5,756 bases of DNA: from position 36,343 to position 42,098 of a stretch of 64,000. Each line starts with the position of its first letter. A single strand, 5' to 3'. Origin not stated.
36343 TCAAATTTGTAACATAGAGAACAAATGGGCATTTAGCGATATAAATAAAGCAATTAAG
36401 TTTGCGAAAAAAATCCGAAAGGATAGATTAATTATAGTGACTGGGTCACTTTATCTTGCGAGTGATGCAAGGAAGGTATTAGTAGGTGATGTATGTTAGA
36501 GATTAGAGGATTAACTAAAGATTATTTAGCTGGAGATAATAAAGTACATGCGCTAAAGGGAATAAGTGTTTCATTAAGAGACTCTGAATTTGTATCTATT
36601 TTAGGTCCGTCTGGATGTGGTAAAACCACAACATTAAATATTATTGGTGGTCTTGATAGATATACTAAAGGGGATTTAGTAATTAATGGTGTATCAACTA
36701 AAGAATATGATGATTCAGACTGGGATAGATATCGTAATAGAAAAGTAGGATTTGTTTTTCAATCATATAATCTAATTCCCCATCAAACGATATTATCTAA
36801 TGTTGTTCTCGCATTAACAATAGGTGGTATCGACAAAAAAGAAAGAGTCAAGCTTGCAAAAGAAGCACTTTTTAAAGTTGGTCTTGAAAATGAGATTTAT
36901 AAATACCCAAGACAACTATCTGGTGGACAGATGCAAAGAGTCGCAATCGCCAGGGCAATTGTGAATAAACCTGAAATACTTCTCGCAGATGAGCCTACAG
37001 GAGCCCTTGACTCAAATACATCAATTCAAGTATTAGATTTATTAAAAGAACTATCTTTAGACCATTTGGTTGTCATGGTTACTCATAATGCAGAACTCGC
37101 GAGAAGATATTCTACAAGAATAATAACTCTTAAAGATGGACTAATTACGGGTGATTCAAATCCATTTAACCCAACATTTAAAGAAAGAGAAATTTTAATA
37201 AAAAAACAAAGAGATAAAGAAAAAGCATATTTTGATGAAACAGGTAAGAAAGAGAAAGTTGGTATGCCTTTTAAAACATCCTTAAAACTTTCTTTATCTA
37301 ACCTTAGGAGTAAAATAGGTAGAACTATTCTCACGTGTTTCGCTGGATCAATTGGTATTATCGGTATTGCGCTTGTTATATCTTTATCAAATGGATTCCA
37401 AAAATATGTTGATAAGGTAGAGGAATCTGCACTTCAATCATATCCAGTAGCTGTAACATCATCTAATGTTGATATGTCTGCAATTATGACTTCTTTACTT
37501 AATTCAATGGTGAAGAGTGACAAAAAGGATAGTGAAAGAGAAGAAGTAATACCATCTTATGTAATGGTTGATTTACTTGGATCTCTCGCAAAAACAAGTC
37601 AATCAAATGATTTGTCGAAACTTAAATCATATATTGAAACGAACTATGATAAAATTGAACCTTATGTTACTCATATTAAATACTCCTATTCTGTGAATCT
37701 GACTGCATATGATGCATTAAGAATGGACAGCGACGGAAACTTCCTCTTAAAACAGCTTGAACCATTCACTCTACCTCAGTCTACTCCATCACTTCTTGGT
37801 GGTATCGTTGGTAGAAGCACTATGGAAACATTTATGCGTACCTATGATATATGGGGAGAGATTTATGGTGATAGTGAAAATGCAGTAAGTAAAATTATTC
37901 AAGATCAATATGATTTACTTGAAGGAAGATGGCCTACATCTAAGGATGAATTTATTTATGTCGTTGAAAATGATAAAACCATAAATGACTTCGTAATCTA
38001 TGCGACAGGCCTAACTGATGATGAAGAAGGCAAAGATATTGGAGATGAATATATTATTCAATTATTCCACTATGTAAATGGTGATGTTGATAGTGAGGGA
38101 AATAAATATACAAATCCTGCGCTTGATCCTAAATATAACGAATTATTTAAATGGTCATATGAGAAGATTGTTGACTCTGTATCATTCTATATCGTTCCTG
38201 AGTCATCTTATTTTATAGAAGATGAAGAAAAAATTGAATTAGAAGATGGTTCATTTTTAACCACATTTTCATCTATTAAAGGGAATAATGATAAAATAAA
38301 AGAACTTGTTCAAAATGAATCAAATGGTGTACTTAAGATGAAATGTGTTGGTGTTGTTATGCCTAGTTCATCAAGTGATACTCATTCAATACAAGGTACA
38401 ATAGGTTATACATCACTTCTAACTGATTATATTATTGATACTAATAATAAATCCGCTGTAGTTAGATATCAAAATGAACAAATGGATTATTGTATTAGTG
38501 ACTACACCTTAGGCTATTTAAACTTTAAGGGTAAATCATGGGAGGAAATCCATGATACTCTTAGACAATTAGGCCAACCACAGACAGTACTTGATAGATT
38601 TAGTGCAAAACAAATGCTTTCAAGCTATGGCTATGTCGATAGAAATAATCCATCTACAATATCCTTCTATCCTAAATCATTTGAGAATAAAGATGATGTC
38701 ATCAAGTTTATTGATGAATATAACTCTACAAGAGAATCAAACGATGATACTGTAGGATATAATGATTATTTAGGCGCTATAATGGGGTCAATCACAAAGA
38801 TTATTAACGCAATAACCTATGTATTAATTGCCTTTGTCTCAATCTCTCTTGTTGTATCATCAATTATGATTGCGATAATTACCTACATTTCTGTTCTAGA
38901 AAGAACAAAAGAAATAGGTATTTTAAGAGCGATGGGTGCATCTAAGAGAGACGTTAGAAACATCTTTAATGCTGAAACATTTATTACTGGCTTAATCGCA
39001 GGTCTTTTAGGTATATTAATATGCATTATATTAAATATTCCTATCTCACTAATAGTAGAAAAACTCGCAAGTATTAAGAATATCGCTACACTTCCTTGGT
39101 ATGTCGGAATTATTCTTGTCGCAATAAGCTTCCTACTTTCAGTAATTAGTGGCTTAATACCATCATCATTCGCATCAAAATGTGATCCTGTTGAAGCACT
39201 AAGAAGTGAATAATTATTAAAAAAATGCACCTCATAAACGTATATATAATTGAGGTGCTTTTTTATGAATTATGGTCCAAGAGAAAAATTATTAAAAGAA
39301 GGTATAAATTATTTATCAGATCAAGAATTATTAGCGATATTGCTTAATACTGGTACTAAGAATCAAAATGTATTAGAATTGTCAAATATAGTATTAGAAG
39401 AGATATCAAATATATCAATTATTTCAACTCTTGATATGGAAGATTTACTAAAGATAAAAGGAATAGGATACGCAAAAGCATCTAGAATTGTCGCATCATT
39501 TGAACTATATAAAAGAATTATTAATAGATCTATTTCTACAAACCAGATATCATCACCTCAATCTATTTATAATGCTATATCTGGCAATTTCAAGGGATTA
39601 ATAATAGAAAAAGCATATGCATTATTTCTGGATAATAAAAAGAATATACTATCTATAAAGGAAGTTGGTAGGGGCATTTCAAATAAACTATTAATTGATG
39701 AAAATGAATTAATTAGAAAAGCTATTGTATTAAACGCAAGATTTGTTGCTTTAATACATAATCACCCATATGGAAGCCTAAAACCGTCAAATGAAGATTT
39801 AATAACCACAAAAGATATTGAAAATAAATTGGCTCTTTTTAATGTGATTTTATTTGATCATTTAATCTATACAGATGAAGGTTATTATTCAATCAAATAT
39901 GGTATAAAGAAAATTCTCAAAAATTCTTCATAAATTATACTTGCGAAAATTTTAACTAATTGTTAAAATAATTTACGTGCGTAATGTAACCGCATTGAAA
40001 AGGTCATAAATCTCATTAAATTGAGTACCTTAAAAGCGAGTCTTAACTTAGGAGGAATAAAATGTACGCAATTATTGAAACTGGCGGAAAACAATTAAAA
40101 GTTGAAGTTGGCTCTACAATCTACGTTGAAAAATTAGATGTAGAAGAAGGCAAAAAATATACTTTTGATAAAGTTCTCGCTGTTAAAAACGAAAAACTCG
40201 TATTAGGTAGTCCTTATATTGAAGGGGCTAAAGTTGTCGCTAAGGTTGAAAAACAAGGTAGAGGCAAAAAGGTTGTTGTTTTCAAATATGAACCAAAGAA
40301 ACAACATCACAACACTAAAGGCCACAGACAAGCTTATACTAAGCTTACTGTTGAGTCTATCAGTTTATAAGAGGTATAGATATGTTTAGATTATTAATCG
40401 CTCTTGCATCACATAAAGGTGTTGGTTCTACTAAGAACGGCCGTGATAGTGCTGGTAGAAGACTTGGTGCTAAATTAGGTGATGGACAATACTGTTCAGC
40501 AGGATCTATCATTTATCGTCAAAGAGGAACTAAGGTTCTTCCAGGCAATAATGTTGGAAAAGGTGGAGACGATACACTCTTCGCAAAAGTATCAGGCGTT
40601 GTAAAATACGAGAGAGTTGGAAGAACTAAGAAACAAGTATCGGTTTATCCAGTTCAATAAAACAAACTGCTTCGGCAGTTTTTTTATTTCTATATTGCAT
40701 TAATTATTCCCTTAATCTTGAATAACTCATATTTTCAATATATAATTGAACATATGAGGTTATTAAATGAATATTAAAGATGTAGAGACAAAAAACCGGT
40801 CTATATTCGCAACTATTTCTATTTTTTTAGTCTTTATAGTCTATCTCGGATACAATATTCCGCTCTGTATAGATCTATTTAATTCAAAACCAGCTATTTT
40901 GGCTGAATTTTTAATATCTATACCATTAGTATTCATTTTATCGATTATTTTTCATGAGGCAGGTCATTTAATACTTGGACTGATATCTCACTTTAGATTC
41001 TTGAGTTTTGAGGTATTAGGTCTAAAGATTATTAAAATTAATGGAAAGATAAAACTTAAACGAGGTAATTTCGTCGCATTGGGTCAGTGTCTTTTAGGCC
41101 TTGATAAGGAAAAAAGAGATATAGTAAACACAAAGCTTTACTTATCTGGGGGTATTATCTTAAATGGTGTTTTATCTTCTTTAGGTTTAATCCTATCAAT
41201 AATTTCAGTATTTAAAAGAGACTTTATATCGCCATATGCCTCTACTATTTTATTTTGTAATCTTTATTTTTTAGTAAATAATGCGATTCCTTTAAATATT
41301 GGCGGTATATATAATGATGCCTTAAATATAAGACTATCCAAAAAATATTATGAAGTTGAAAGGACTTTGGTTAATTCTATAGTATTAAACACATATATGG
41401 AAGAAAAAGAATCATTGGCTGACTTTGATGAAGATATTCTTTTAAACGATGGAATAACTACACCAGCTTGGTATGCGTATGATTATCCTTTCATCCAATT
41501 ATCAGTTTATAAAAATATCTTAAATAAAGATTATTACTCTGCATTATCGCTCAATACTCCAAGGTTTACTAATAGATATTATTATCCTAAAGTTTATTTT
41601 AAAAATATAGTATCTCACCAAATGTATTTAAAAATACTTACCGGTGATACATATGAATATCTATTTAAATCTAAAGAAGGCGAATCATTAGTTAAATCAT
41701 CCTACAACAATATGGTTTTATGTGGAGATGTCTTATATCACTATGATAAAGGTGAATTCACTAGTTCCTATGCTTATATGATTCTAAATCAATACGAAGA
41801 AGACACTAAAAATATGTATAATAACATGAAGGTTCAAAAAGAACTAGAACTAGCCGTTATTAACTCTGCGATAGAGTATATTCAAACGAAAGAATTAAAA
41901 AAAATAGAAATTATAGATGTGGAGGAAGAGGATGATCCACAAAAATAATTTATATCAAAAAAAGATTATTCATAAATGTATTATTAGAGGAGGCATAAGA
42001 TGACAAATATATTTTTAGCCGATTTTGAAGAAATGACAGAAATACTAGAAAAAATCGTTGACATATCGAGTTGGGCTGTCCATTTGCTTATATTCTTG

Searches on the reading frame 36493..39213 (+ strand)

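Call 8: search_protein_families(library=pfam, proteins=[window:36493-39213:+], max_evalue=0.1)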
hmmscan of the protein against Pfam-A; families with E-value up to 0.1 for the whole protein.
window:36493-39213:+ (906 aa): 6 families
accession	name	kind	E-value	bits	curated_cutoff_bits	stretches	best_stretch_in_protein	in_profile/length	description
PF00005.33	ABC_tran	-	2.1e-32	113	25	1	21-169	1-136/137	ABC transporter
PF02687.27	FtsX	-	4.5e-18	65.9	25.5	1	780-896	2-117/120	FtsX-like permease C-terminal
PF02463.25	SMC_N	-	0.0031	17.4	40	0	134-206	135-205/220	RecF/RecN/SMC N terminal domain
PF03215.21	Rad17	-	0.0065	16.9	23.8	1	24-74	38-87/186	Rad17 P-loop domain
PF13304.12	AAA_21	-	0.034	14.7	27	0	34-70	2-41/304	AAA domain, putative AbiEii toxin, Type IV TA system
PF17852.6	Dynein_AAA_lid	-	0.094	13.2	23.1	0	299-387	2-100/126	Dynein heavy chain AAA lid domain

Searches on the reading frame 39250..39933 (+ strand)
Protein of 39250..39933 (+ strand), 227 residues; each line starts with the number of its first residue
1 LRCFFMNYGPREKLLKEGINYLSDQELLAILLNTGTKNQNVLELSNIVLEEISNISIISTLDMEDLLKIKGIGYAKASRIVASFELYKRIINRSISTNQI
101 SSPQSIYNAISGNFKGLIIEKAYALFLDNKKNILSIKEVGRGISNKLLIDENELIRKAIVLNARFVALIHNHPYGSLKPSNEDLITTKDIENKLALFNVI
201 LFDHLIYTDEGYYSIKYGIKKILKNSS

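Call 8: search_protein_families(library=pfam, proteins=[window:39250-39933:+], max_evalue=0.1)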
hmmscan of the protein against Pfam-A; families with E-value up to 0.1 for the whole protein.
window:39250-39933:+ (227 aa): 5 families
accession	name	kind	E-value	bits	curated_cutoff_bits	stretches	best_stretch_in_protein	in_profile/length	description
PF04002.20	RadC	-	1.2e-27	96.7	22.1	1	100-216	1-117/121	RadC-like JAB domain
PF20582.4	UPF0758_N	-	8.2e-22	77.5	27.1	1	10-77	10-76/77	UPF0758 N-terminal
PF14520.12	HHH_5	-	0.0029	18.5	27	1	49-83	19-54/57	Helix-hairpin-helix domain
PF00633.29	HHH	-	0.0054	17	24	1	62-82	9-29/30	Helix-hairpin-helix motif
PF12826.13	HHH_2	-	0.0071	16.9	27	0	48-85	19-56/64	Helix-hairpin-helix motif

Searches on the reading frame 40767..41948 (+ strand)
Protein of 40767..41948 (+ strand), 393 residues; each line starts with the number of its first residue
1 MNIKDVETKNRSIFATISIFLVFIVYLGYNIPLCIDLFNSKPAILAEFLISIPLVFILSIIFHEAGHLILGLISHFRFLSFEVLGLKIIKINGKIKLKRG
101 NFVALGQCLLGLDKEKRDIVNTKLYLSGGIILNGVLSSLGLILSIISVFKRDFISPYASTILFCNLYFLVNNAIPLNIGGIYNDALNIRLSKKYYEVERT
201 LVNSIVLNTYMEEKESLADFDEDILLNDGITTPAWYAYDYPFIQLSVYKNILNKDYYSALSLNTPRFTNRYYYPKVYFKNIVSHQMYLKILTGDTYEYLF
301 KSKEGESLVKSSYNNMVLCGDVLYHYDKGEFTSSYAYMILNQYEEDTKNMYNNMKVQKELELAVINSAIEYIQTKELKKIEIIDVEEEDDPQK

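Call 8: search_protein_families(library=pfam, proteins=[window:40767-41948:+], max_evalue=0.1)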
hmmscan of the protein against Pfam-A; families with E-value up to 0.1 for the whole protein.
window:40767-41948:+ (393 aa): 1 family
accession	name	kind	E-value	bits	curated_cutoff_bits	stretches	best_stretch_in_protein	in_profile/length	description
PF02163.28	Peptidase_M50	-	0.00023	21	27.2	1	54-144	4-100/221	Peptidase family M50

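Call 86: search_protein_families(library=ncbifam, proteins=[window:40767-41948:+], max_evalue=0.01)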
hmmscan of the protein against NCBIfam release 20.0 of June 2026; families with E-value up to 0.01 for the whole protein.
window:40767-41948:+ (393 aa): 0 families
